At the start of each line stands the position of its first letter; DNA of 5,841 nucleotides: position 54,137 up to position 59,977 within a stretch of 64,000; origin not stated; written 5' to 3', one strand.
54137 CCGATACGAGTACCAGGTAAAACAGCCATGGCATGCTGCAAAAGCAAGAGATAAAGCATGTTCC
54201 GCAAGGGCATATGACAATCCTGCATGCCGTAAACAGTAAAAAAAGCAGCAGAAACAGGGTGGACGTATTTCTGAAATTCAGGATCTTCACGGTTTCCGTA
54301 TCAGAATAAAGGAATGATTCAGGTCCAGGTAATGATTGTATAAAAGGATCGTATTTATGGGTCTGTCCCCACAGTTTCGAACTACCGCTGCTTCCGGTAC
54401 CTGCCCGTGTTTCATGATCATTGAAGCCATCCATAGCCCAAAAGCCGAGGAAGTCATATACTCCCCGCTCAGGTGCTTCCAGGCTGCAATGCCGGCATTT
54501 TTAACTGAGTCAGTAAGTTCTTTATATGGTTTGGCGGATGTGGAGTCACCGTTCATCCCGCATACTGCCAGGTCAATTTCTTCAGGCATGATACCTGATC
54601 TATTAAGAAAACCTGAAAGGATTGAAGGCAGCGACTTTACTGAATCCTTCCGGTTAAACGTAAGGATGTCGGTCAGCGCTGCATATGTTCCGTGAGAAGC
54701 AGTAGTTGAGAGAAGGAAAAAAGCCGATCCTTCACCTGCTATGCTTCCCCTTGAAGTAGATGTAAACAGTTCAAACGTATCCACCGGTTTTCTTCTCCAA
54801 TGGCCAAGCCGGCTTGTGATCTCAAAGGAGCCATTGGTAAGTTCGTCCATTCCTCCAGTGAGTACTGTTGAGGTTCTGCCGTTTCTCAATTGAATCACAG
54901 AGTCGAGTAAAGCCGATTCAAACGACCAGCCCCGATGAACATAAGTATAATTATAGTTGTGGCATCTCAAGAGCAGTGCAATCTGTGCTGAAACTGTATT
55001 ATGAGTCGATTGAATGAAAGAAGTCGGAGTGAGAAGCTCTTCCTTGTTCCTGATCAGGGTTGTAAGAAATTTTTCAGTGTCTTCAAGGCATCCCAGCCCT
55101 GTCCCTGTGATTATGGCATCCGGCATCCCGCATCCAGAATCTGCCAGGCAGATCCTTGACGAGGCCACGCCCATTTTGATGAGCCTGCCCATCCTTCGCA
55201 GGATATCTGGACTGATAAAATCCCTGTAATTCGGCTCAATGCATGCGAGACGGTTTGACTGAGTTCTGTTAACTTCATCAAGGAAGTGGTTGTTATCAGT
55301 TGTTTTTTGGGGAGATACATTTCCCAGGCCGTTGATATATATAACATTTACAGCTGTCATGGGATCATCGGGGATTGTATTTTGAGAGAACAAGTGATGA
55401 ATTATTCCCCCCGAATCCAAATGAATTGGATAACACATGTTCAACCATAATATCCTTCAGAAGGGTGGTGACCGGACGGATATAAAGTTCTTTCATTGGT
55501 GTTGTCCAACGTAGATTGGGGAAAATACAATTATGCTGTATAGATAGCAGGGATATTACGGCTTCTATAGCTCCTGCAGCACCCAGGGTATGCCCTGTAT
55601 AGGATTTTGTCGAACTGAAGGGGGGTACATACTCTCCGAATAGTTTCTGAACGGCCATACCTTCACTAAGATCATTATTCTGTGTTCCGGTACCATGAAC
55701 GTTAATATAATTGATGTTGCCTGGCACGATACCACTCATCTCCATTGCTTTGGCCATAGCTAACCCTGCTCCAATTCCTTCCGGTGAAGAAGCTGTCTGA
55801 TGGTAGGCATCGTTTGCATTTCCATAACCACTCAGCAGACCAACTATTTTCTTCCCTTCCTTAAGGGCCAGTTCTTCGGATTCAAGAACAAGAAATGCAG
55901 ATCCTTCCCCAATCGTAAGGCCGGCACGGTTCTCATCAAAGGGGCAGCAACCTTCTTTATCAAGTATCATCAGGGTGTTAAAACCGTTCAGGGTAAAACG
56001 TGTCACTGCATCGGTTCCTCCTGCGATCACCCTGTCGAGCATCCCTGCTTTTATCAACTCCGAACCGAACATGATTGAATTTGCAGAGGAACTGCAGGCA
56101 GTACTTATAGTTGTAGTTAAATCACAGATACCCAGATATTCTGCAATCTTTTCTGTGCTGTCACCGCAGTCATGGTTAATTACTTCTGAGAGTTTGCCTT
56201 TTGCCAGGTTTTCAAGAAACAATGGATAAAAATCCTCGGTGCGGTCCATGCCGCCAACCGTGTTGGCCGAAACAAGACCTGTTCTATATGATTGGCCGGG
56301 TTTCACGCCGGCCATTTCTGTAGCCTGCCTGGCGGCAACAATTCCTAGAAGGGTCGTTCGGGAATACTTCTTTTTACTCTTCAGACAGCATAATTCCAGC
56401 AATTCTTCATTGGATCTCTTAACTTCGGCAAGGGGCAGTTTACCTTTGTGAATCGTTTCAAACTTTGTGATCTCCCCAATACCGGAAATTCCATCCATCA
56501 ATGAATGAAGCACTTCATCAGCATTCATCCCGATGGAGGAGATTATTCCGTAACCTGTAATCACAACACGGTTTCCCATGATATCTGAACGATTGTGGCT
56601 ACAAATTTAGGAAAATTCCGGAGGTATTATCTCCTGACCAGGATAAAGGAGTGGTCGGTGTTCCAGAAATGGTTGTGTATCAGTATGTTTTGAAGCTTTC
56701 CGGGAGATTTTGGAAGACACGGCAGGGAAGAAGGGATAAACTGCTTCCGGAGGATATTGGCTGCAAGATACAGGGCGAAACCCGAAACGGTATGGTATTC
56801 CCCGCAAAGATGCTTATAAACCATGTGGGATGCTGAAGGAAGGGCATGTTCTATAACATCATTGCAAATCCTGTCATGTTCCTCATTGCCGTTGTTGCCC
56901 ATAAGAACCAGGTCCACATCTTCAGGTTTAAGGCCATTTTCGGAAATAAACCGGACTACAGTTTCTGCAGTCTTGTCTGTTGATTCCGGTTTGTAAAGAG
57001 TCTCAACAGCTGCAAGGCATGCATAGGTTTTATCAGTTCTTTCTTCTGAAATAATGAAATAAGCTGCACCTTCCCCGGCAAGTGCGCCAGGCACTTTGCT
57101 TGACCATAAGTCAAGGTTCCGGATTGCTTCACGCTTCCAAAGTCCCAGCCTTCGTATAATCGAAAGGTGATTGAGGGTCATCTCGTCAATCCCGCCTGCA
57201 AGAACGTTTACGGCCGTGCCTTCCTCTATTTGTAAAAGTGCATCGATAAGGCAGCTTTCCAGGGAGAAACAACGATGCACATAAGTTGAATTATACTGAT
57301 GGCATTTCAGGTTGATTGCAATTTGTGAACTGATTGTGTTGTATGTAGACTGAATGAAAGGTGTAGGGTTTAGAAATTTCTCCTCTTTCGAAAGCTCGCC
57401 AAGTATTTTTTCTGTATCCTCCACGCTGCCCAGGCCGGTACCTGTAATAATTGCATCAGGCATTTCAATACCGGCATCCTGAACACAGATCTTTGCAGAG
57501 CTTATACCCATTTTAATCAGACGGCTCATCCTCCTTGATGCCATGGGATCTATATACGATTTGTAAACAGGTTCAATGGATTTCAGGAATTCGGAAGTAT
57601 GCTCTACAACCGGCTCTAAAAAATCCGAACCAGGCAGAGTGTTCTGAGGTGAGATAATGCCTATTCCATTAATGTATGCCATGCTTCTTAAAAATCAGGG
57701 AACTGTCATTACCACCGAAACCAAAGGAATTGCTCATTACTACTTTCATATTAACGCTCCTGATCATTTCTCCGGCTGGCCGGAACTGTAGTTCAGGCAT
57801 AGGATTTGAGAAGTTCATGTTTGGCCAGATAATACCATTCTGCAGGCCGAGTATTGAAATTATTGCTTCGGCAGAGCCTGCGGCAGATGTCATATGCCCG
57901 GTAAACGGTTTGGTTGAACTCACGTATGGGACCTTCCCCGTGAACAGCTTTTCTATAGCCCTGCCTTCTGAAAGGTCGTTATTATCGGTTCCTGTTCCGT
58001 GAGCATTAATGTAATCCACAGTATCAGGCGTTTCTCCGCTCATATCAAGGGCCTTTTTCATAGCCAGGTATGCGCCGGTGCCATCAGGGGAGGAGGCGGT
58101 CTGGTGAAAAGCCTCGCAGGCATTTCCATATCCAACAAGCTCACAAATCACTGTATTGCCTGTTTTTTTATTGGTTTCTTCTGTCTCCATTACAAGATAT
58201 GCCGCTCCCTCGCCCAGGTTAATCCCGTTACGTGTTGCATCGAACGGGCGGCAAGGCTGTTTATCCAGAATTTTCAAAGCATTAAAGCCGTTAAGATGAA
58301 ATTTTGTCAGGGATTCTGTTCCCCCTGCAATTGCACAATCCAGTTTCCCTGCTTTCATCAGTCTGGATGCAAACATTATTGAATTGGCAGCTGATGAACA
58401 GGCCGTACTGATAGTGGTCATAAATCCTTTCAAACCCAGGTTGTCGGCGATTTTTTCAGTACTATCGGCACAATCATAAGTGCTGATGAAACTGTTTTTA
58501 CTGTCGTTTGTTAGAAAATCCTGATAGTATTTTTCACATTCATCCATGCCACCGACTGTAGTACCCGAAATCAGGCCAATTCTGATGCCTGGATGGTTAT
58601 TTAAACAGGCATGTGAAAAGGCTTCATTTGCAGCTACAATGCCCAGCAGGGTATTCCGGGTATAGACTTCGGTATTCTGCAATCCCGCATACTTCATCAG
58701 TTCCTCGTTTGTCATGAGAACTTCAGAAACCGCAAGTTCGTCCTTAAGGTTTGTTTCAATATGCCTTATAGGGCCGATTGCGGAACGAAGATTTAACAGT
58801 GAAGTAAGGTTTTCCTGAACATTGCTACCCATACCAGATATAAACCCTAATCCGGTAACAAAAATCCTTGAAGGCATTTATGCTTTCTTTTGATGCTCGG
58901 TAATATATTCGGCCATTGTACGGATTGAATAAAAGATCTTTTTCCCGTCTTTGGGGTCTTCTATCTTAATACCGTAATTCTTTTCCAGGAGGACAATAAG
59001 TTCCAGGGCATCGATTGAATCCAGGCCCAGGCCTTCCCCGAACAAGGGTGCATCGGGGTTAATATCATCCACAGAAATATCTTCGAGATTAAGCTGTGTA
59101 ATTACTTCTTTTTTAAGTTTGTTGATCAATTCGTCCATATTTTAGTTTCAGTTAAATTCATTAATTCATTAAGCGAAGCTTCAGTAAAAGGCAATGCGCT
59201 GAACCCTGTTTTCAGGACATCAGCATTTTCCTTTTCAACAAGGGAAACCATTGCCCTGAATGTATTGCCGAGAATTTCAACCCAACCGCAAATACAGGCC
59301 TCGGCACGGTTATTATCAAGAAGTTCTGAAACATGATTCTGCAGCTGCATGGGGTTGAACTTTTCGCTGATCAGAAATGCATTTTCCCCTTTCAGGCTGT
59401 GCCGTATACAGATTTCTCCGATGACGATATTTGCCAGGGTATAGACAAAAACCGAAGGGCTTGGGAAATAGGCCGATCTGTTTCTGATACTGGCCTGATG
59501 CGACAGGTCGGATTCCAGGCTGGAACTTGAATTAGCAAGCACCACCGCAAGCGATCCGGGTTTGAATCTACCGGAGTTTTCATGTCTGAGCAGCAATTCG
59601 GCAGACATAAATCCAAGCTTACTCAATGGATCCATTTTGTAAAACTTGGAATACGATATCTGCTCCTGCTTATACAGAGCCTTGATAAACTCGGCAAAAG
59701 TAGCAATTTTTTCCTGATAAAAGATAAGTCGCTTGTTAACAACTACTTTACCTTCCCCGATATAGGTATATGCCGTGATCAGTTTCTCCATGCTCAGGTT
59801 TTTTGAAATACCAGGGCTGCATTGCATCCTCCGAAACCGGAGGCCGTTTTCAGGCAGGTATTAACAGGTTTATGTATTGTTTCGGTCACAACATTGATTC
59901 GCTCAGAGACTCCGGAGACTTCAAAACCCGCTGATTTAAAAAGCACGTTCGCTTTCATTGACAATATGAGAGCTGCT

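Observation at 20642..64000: Compact cluster of at least 43 kb: aryl-polyene/flexirubin-type type II PKS-FAS core with an accessory set matching no described subtype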

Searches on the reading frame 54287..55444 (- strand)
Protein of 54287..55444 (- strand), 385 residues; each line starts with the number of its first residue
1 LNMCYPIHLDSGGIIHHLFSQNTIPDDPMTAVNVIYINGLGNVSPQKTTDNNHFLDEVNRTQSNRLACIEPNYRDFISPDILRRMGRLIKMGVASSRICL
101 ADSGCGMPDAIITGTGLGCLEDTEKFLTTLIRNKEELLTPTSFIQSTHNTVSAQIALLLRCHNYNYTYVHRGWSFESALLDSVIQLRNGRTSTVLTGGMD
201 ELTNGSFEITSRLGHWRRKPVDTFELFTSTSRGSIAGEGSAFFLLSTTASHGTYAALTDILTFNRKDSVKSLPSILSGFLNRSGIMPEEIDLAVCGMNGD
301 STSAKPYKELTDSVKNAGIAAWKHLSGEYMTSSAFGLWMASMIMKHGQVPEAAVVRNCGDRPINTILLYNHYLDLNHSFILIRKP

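Call 6: search_protein_families(library=pfam, proteins=[window:54287-55444:-], max_evalue=0.01)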
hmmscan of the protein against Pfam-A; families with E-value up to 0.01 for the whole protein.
window:54287-55444:- (385 aa): 2 families
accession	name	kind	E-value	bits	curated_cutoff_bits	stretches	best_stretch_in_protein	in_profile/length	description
PF00109.32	ketoacyl-synt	-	2.9e-08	34.1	20.8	1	77-248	78-249/252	Beta-ketoacyl synthase, N-terminal domain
PF13723.12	Ketoacyl-synt_2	-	5.4e-05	23.3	25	1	75-200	20-139/223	Beta-ketoacyl synthase, N-terminal domain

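Call 16: search_protein_families(library=ncbifam, proteins=[window:54287-55444:-], max_evalue=0.00001)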
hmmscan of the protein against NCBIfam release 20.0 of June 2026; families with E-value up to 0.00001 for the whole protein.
window:54287-55444:- (385 aa): 2 families
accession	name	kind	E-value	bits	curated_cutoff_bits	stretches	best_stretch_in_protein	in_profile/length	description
TIGR03150.1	fabF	equivalog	1.7e-10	40.2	493.75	1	72-247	55-240/407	beta-ketoacyl-ACP synthase II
NF005589.0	PRK07314.1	subfamily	1.6e-07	30.4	387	1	72-247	58-243/413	beta-ketoacyl-ACP synthase II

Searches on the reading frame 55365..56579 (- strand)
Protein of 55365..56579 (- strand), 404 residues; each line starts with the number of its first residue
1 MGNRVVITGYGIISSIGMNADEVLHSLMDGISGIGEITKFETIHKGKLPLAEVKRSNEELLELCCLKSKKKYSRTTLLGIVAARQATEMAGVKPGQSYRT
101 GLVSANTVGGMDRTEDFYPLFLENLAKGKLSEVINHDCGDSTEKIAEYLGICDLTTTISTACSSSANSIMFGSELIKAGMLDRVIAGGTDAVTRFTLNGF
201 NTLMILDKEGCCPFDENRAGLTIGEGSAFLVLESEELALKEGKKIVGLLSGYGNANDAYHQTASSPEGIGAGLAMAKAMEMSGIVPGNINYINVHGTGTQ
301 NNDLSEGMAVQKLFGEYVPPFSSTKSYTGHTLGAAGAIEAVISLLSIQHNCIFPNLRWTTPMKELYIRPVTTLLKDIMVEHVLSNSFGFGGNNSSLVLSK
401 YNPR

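Call 6: search_protein_families(library=pfam, proteins=[window:55365-56579:-], max_evalue=0.01)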
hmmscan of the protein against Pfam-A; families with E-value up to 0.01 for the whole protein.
window:55365-56579:- (404 aa): 3 families
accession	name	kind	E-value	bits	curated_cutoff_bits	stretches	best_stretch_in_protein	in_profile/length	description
PF02801.28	Ketoacyl-synt_C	-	5e-28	97.9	20.8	1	248-356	3-116/119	Beta-ketoacyl synthase, C-terminal domain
PF00109.32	ketoacyl-synt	-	1.4e-21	77.7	20.8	1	3-236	2-250/252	Beta-ketoacyl synthase, N-terminal domain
PF00108.29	Thiolase_N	-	0.0006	19.7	26.4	1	155-194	78-117/260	Thiolase, N-terminal domain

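Call 16: search_protein_families(library=ncbifam, proteins=[window:55365-56579:-], max_evalue=0.00001)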
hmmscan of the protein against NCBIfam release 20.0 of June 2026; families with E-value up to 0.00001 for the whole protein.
window:55365-56579:- (404 aa): 21 families
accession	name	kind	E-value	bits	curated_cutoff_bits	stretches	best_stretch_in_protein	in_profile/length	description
TIGR03150.1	fabF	equivalog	5.1e-93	311.9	493.75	1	3-398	1-406/407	beta-ketoacyl-ACP synthase II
NF006618.0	PRK09185.1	subfamily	1.3e-90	304.3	407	1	3-400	3-392/394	beta-ketoacyl-ACP synthase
NF005589.0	PRK07314.1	subfamily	1.7e-88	297.2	387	1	3-401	4-412/413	beta-ketoacyl-ACP synthase II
NF004970.0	PRK06333.1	subfamily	5.9e-74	249.4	525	1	3-402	4-423/424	beta-ketoacyl-ACP synthase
NF005076.0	PRK06501.1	equivalog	2.8e-71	240.6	629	1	5-401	13-423/425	beta-ketoacyl-ACP synthase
NF004618.0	PRK05952.1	equivalog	5.8e-69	232.8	455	1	4-401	3-383/384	beta-ketoacyl-ACP synthase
NF006274.0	PRK08439.1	equivalog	4.1e-67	226.7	621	1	3-400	2-405/406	beta-ketoacyl-ACP synthase II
NF058662.1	cispenta_AmcF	equivalog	7.1e-64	216.1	325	1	5-399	2-368/369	cispentacin biosynthesis acyltransferase subunit AmcF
NF006587.0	PRK09116.1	equivalog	6.4e-60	203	470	1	3-401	2-407/408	beta-ketoacyl-ACP synthase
NF005935.0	PRK07967.1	equivalog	5.8e-59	200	630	1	3-402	2-405/406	beta-ketoacyl-ACP synthase I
NF006434.0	PRK08722.1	equivalog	9.1e-54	182.9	759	1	3-400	4-413/414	beta-ketoacyl-ACP synthase II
NF005490.0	PRK07103.1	equivalog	4.6e-52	177.5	445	1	3-400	4-412/414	polyketide beta-ketoacyl:acyl carrier protein synthase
NF005916.1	PRK07910.1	equivalog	3.3e-50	171.2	560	1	4-401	13-418/418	KasA/KasB family beta-ketoacyl-ACP synthase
NF053555.1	prodigi_MBC_PigJ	equivalog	1.4e-20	73.2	900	1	141-355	492-704/759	prodigiosin MBC biosynthesis protein PigJ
NF045894.1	PKS_plus_SDR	equivalog_domain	1.5e-20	72.5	1740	1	144-364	155-382/1515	type I polyketide synthase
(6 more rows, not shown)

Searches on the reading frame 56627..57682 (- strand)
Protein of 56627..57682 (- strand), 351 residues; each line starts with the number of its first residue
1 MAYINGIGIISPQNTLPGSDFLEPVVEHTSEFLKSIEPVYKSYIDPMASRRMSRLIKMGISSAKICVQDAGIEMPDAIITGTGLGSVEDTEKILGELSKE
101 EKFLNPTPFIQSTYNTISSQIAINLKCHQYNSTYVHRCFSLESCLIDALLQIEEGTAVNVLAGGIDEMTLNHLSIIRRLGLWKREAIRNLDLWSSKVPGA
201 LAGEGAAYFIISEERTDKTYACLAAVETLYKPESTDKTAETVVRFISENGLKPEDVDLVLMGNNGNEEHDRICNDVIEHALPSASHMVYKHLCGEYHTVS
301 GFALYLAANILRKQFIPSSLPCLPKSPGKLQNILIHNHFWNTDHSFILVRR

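Call 6: search_protein_families(library=pfam, proteins=[window:56627-57682:-], max_evalue=0.01)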
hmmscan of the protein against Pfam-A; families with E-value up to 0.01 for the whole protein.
window:56627-57682:- (351 aa): 2 families
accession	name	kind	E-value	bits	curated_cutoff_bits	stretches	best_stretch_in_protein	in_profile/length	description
PF13723.12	Ketoacyl-synt_2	-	3e-08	33.9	25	1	37-162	15-135/223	Beta-ketoacyl synthase, N-terminal domain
PF00109.32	ketoacyl-synt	-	1.7e-07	31.6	20.8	1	44-214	78-249/252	Beta-ketoacyl synthase, N-terminal domain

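Call 16: search_protein_families(library=ncbifam, proteins=[window:56627-57682:-], max_evalue=0.00001)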
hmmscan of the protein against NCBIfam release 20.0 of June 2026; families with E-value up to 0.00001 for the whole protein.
window:56627-57682:- (351 aa): 2 families
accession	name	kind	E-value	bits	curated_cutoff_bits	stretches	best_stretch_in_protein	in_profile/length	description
TIGR03150.1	fabF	equivalog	2.6e-14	52.7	493.75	1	41-221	57-253/407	beta-ketoacyl-ACP synthase II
NF005589.0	PRK07314.1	subfamily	3.7e-11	42.4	387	1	41-213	60-243/413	beta-ketoacyl-ACP synthase II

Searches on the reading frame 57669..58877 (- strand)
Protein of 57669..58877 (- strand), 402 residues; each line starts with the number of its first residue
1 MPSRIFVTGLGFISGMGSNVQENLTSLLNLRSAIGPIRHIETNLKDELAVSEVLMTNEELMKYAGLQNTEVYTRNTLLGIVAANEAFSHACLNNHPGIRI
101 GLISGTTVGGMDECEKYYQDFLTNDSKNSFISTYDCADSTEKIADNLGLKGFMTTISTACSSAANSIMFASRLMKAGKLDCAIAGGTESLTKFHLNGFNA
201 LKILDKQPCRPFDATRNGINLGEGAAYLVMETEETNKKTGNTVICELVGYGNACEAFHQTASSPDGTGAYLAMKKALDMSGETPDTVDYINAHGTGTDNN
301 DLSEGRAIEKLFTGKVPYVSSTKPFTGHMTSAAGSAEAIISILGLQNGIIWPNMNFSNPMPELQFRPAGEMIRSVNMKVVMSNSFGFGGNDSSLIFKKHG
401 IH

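Call 6: search_protein_families(library=pfam, proteins=[window:57669-58877:-], max_evalue=0.01)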
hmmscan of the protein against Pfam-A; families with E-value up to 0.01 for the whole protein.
window:57669-58877:- (402 aa): 3 families
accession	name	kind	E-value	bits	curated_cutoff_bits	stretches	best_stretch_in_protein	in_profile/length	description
PF02801.28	Ketoacyl-synt_C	-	7.7e-29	100.6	20.8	1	245-356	2-118/119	Beta-ketoacyl synthase, C-terminal domain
PF00109.32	ketoacyl-synt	-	6.6e-27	95.1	20.8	1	4-235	3-251/252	Beta-ketoacyl synthase, N-terminal domain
PF00108.29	Thiolase_N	-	5.3e-06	26.4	26.4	1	150-193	75-118/260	Thiolase, N-terminal domain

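Call 16: search_protein_families(library=ncbifam, proteins=[window:57669-58877:-], max_evalue=0.00001)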
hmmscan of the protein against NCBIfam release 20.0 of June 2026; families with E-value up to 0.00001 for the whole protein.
window:57669-58877:- (402 aa): 22 families
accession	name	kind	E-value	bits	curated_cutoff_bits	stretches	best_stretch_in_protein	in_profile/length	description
TIGR03150.1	fabF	equivalog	2e-91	306.7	493.75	1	4-397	2-407/407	beta-ketoacyl-ACP synthase II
NF006618.0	PRK09185.1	subfamily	1.5e-90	304.1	407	1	4-398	4-392/394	beta-ketoacyl-ACP synthase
NF005589.0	PRK07314.1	subfamily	1.6e-87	294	387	1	3-398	4-411/413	beta-ketoacyl-ACP synthase II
NF004970.0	PRK06333.1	subfamily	3e-75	253.7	525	1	3-399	4-422/424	beta-ketoacyl-ACP synthase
NF006274.0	PRK08439.1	equivalog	4.7e-70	236.4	621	1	4-398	3-405/406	beta-ketoacyl-ACP synthase II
NF006434.0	PRK08722.1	equivalog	6.3e-64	216.3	759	1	4-398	5-413/414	beta-ketoacyl-ACP synthase II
NF005076.0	PRK06501.1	equivalog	1.4e-61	208.7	629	1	5-398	13-422/425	beta-ketoacyl-ACP synthase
NF058662.1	cispenta_AmcF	equivalog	2.6e-61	207.7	325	1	5-397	2-368/369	cispentacin biosynthesis acyltransferase subunit AmcF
NF006587.0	PRK09116.1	equivalog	8.1e-61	206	470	1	4-398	3-406/408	beta-ketoacyl-ACP synthase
NF005490.0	PRK07103.1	equivalog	7.5e-59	199.8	445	1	3-398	4-412/414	polyketide beta-ketoacyl:acyl carrier protein synthase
NF004618.0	PRK05952.1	equivalog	1.5e-56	192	455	1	5-398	4-382/384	beta-ketoacyl-ACP synthase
NF005916.1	PRK07910.1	equivalog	1.2e-54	185.8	560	1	4-398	13-417/418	KasA/KasB family beta-ketoacyl-ACP synthase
NF005935.0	PRK07967.1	equivalog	1.4e-53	182.3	630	1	4-399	3-404/406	beta-ketoacyl-ACP synthase I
NF045894.1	PKS_plus_SDR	equivalog_domain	2.5e-25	88.4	1740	1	140-366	153-386/1515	type I polyketide synthase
NF041183.1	Pks2_ls1_myc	equivalog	6.7e-24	82.9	2400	1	121-361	135-376/2086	sulfolipid-1 biosynthesis phthioceranic/hydroxyphthioceranic acid synthase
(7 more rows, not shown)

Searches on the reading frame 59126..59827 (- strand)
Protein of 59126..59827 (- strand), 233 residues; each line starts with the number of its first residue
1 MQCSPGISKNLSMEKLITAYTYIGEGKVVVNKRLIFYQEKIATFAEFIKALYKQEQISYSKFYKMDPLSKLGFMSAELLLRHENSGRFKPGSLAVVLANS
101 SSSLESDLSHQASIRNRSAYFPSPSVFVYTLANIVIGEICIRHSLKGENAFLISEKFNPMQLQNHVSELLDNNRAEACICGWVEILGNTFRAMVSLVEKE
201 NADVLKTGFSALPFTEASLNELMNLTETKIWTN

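Call 6: search_protein_families(library=pfam, proteins=[window:59126-59827:-], max_evalue=0.01)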
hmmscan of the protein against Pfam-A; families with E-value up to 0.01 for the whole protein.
window:59126-59827:- (233 aa): 0 families

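Call 16: search_protein_families(library=ncbifam, proteins=[window:59126-59827:-], max_evalue=0.00001)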
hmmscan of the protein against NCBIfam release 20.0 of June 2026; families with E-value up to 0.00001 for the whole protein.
window:59126-59827:- (233 aa): 0 families

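Call 59: search_protein_families(library=ncbifam, proteins=[window:59126-59827:-], max_evalue=0.00001)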
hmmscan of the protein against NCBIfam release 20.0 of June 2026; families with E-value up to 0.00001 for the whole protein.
window:59126-59827:- (233 aa): 0 families
